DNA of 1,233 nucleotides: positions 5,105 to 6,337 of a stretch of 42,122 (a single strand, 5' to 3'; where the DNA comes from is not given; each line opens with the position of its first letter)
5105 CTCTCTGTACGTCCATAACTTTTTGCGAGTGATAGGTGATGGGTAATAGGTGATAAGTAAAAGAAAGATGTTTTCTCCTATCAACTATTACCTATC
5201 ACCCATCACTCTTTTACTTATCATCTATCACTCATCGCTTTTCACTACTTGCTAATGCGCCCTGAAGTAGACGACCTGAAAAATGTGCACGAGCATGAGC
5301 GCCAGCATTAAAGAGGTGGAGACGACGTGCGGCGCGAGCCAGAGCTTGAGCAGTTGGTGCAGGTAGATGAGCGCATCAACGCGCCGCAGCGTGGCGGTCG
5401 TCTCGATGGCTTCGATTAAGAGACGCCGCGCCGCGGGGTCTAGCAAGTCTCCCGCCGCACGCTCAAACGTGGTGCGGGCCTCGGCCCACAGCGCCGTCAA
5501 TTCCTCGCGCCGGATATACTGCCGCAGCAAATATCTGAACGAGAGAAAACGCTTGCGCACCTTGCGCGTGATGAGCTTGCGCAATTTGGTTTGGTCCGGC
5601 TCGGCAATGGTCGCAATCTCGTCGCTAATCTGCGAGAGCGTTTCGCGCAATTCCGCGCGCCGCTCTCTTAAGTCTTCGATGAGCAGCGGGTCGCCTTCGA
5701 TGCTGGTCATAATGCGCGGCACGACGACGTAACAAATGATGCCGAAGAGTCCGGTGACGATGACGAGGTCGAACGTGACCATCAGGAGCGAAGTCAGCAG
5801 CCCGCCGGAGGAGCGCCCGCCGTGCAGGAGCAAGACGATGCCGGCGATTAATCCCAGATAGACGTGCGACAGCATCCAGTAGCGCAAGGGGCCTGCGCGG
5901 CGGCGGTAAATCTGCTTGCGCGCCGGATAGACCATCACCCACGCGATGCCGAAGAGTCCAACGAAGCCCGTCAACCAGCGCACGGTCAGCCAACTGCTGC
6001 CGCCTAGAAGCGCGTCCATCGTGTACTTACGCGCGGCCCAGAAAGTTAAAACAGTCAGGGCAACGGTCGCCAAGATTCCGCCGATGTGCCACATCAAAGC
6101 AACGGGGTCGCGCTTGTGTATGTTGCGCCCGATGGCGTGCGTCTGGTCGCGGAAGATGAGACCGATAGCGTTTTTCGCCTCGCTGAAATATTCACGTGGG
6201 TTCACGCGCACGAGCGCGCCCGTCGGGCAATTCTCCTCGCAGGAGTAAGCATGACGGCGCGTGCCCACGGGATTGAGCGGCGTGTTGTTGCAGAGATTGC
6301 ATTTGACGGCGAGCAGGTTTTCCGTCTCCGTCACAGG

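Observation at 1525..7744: Three-gene module that reads as a signal-gated transmembrane electron wire (cNMP + FHA inputs fused to redox subunits)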

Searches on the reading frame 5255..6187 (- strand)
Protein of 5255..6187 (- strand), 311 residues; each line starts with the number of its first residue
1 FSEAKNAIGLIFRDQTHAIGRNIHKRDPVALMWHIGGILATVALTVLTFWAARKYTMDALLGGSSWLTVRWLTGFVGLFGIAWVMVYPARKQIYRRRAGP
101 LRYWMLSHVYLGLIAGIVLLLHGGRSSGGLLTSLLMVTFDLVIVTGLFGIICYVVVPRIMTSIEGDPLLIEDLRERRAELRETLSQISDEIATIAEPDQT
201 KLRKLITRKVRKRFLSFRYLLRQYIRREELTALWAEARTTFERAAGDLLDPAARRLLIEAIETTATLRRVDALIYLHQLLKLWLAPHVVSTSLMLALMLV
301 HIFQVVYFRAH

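Call 56: predict_structure(alignment_id=A3)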
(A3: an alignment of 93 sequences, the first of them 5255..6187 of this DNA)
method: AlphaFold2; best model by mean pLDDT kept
length: 311 residues; sequences in the alignment: 93
mean_pLDDT: 84.7   pTM: 0.77
mean pLDDT of the five models: 84.7, 84.6, 83.1, 82.7, 81.3
residues with pLDDT >= 90: 161; 70-90: 104; 50-70: 26; < 50: 20
segments of 3 or more residues with pLDDT < 50: 1-6, 8-18
pLDDT, mean of each block of 10 residues (from residue 1): 47 45 64 85 84 70 72 88 82 62 82 87 80 93 93 88 81 96 98 98 96 92 90 94 97 97 95 94 94 96 87 58
secondary structure, 60 per line:
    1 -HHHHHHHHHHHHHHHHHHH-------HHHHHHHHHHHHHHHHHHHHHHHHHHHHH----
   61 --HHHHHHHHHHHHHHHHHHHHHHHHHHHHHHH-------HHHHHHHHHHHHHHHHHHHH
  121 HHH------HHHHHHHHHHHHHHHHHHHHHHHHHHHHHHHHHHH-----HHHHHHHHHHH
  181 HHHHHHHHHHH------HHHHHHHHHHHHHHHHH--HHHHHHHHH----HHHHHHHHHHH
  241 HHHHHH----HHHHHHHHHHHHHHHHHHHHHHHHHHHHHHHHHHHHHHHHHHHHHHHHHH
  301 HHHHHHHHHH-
elements in order: H2-20 H28-56 H63-93 H101-123 H130-164 H170-191 H198-214 H217-225 H230-246 H251-310

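Call 58: fold_search(model_id=the predicted structure, library=pdb)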
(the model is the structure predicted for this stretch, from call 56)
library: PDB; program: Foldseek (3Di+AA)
matches with E <= 10: 146; with E <= 0.001: 0
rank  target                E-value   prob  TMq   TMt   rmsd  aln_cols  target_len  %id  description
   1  2yfb_A                1.1e-01  0.98  0.33  0.42  11.4       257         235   11  X-ray structure of McpS ligand binding domain in complex with succinate (released 2012-04-18)
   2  2yfa_A                1.7e-01  0.98  0.34  0.43  11.6       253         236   12  X-ray structure of McpS ligand binding domain in complex with malate (released 2012-04-18)
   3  2yfb_B                1.8e-01  0.97  0.32  0.40  11.8       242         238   12  X-ray structure of McpS ligand binding domain in complex with succinate (released 2012-04-18)
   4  2yfa_B                2.3e-01  0.94  0.33  0.41  11.4       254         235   11  X-ray structure of McpS ligand binding domain in complex with malate (released 2012-04-18)
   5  3o1h_A                2.7e-01  0.66  0.25  0.28  17.9       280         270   11  Crystal Structure of the TorS sensor domain - TorT complex in the presence of TMAO (released 2011-12-21)
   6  3o1j_A                5.8e-01  0.47  0.25  0.28  18.7       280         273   13  Crystal Structure of the TorS sensor domain - TorT complex in the absence of isopropanol (released 2011-12-21)
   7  4s0f_A                6.3e-01  0.14  0.17  0.11  27.1       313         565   16  Crystal structure of the peptidase-containing ABC transporter PCAT1 E648Q mutant complexed with ATPgS in an occluded c (released 2015-07-22)
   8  3i9w                  8.7e-01  0.18  0.19  0.21  15.1       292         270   11  Crystal structure of the E. coli histidine kinase sensor TorS sensor domain (released 2009-10-06)
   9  7p5j_A                9.1e-01  0.08  0.14  0.11  39.1       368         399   15  Cryo-EM structure of human TTYH1 in GDN (released 2021-08-11)
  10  7wiw_A                1.0e+00  0.11  0.17  0.10  25.3       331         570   12  Cryo-EM structure of Mycobacterium tuberculosis irtAB complexed with ATP in an occluded conformation (released 2023-01-25)
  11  8vp5_B                1.1e+00  0.09  0.16  0.09  25.3       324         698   15  Cryo-EM structure of the ABC transporter PCAT1 bound with ADP and Substrate (released 2024-10-30)
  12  4ry2_A                1.2e+00  0.07  0.13  0.08  26.1       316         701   14  Crystal structure of the peptidase-containing ABC transporter PCAT1 (released 2015-07-22)
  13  8t4f_B                1.3e+00  0.08  0.16  0.10  26.6       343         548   14  Transporter associated with antigen processing (TAP) bound to the 9-mer peptide RRYQKSTEL (released 2024-06-19)
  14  7ehl_A                1.3e+00  0.07  0.14  0.09  24.0       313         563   14  Cryo-EM structure of human ABCB8 transporter in nucleotide binding state (released 2021-05-05)
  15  7sqc_1W               1.4e+00  0.08  0.15  0.17  38.1       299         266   14  Ciliary C1 central pair apparatus isolated from Chlamydomonas reinhardtii (released 2022-04-13)
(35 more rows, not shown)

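Call 62: search_solved_structures(query=A4, max_evalue=10)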
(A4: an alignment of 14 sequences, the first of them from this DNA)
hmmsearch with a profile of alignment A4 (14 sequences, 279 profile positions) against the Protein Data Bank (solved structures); distinct sequences matched with E-value up to 10: 23.
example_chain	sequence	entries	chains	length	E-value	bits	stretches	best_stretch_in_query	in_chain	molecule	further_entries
8w6e_A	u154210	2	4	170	0.0089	18.8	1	149-231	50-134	HBC599 in complex with wFAP1.1 | wFAP1.1 structure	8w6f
1tj7_A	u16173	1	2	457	0.042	16.6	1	145-237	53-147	Argininosuccinate lyase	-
4uos_A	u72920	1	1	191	0.068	15.9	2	157-233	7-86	DESIGNED HELICAL BUNDLE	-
8ek4_A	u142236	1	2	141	0.17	14.6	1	150-232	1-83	Ice-binding protein TIP-99a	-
4xb6_B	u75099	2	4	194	0.73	12.5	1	240-266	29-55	Alpha-D-ribose 1-methylphosphonate 5-triphosphate synthase subunit PhnH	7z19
7z15_B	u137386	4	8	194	0.73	12.5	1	240-266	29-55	Alpha-D-ribose 1-methylphosphonate 5-triphosphate synthase subunit PhnH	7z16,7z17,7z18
2fsu_A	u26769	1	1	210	0.76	12.5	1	240-266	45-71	Protein phnH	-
6dmp_A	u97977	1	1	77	0.96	12.1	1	152-220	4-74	Designed orthogonal protein DHD13_XAAA_A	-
36hb_C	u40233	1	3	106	0.97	12.1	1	156-222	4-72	CAM1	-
4qkw_A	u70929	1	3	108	1.1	12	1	140-222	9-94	Muscle-related coiled-coil protein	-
6krz_A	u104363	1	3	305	1.5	11.5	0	48-103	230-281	Adiponectin receptor protein 1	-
8jjr_F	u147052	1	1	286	1.8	11.3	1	49-78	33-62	PCPI-8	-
9r2l_A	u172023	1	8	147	1.8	11.3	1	184-233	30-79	N37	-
9on3_B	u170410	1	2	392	2.3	10.9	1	168-248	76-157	Saglin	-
2mi7_A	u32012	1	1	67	3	10.5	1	172-221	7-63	de novo protein a3Y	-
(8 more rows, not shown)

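Call 63: search_protein_families(library=pfam, alignment_id=A4, max_evalue=10)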
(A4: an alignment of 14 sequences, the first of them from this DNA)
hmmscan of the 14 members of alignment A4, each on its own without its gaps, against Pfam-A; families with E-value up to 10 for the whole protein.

A. member 1, seq(291 aa): 3 families
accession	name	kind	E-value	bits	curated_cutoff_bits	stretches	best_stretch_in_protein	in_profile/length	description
PF03084.19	Sigma_1_2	-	0.056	13.1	25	1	10-58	189-241/452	Reoviral Sigma1/Sigma2 family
PF01292.26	Ni_hydr_CYTB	-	0.064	13.5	30.1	1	250-287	132-164/179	Prokaryotic cytochrome b561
PF21173.2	DksA-like_N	-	0.094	13.3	27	1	153-179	5-31/65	DnaK suppressor protein-like, N-terminal domain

B. families by the number of members that match (of 14 scanned): 21 families
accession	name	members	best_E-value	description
PF14358.11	DUF4405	8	7.5e-06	Domain of unknown function (DUF4405)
PF01292.26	Ni_hydr_CYTB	4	0.00087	Prokaryotic cytochrome b561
PF02656.20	DUF202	2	0.015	Domain of unknown function (DUF202)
PF00335.26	Tetraspanin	2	0.33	Tetraspanin family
PF13301.11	DUF4079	2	0.6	Protein of unknown function (DUF4079)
PF20460.3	DUF6713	2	2.1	Family of unknown function (DUF6713)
PF25587.1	Rv2743c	1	0.00012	Rv2743c family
PF05425.18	CopD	1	0.0019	Copper resistance protein D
PF25234.1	Periphilin_C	1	0.039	Periphilin C-terminal domain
PF03084.19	Sigma_1_2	1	0.056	Reoviral Sigma1/Sigma2 family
PF13630.11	SdpI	1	0.064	SdpI/YfhL protein family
PF18606.7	HTH_53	1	0.09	Zap helix turn helix N-terminal domain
PF21173.2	DksA-like_N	1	0.094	DnaK suppressor protein-like, N-terminal domain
PF06724.16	DUF1206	1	0.15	Domain of Unknown Function (DUF1206)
PF09581.16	Spore_III_AF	1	0.26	Stage III sporulation protein AF (Spore_III_AF)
PF01794.25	Ferric_reduct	1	2.5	Ferric reductase like transmembrane component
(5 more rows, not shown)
